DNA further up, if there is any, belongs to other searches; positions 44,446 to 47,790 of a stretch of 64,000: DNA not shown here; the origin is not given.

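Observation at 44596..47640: PilB/GspE ATPase composed of two complete tandem N-domain + ATPase modules, with a 59-nt perfectly identical segment across the two Walker A regions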

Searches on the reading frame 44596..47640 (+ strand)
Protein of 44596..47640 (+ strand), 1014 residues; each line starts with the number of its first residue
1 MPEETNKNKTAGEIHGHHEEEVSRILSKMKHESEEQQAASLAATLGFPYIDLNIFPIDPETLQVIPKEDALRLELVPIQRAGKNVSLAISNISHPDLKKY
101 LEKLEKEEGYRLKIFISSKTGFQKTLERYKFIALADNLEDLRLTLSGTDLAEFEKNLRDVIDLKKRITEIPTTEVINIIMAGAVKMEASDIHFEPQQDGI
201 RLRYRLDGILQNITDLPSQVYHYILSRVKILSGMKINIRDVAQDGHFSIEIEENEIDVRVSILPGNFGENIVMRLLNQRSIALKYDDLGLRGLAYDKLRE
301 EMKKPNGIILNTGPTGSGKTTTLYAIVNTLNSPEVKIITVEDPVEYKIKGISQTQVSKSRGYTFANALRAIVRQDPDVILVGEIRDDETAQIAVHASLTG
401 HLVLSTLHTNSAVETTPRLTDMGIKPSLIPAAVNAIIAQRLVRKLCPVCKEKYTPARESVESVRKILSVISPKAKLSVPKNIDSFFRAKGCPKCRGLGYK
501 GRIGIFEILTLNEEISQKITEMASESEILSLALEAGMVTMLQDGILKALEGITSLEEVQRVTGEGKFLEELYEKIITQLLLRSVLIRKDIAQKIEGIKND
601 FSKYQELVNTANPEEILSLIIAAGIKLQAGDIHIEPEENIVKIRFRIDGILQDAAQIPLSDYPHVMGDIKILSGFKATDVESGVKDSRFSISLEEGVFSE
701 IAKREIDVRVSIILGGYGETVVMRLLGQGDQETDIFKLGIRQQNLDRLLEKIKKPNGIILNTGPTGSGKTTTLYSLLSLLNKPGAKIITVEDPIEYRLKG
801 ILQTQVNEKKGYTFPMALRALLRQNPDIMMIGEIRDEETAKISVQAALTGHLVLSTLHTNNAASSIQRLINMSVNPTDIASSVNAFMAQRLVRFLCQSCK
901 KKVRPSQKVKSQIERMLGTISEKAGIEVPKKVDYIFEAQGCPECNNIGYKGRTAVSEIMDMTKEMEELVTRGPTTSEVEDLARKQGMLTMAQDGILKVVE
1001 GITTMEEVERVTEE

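Call 3: search_protein_families(library=pfam, proteins=[window:44596-47640:+], max_evalue=0.01)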
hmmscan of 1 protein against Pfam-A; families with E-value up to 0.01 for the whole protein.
window:44596-47640:+ (1014 aa): 36 families (the best 25 are shown)
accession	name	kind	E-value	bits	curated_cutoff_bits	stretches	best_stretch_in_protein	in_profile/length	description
PF00437.27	T2SSE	-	1.9e-232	770.9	24.9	2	171-560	7-370/370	Type II/IV secretion system protein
PF25199.1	nSTAND_NTPase5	-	4.6e-11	43.2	34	2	732-803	16-91/145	Novel STAND NTPase 5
PF13401.12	AAA_22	-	1.3e-09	38.9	27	1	305-348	4-47/130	AAA domain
PF05157.20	MshEN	-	4.7e-09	36.6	23.1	1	45-129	1-83/90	MshEN domain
PF20720.3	nSTAND3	-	7.7e-08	32.6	27.2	0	295-346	7-57/155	Novel STAND NTPase 3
PF04851.21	ResIII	-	1.4e-07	32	22.5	0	742-790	9-59/164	Type III restriction enzyme, res subunit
PF13173.12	AAA_14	-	1.3e-06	28.9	27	0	307-350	3-47/129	AAA domain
PF13555.12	AAA_29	-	1.3e-06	28.5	27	0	302-332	18-48/61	P-loop containing region of AAA domain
PF01637.24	ATPase_2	-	1.6e-06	28.6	33.2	0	303-359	16-73/225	ATPase domain predominantly from Archaea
PF13604.12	AAA_30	-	3.8e-06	27.2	27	0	302-338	14-50/191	AAA domain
PF13662.12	Toprim_4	-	5e-06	27.1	25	0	249-337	13-81/85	Toprim domain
PF13191.12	AAA_16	-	9e-06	26.7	32.6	0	743-786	10-54/167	AAA ATPase domain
PF00005.33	ABC_tran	-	1.2e-05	26.3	25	0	312-366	17-67/137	ABC transporter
PF00004.35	AAA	-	1.2e-05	26.2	21.2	0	310-384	2-66/131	ATPase family associated with various cellular activities (AAA)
PF12775.13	AAA_7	-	1.7e-05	24.9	25.8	0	746-788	23-65/181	P-loop containing dynein motor region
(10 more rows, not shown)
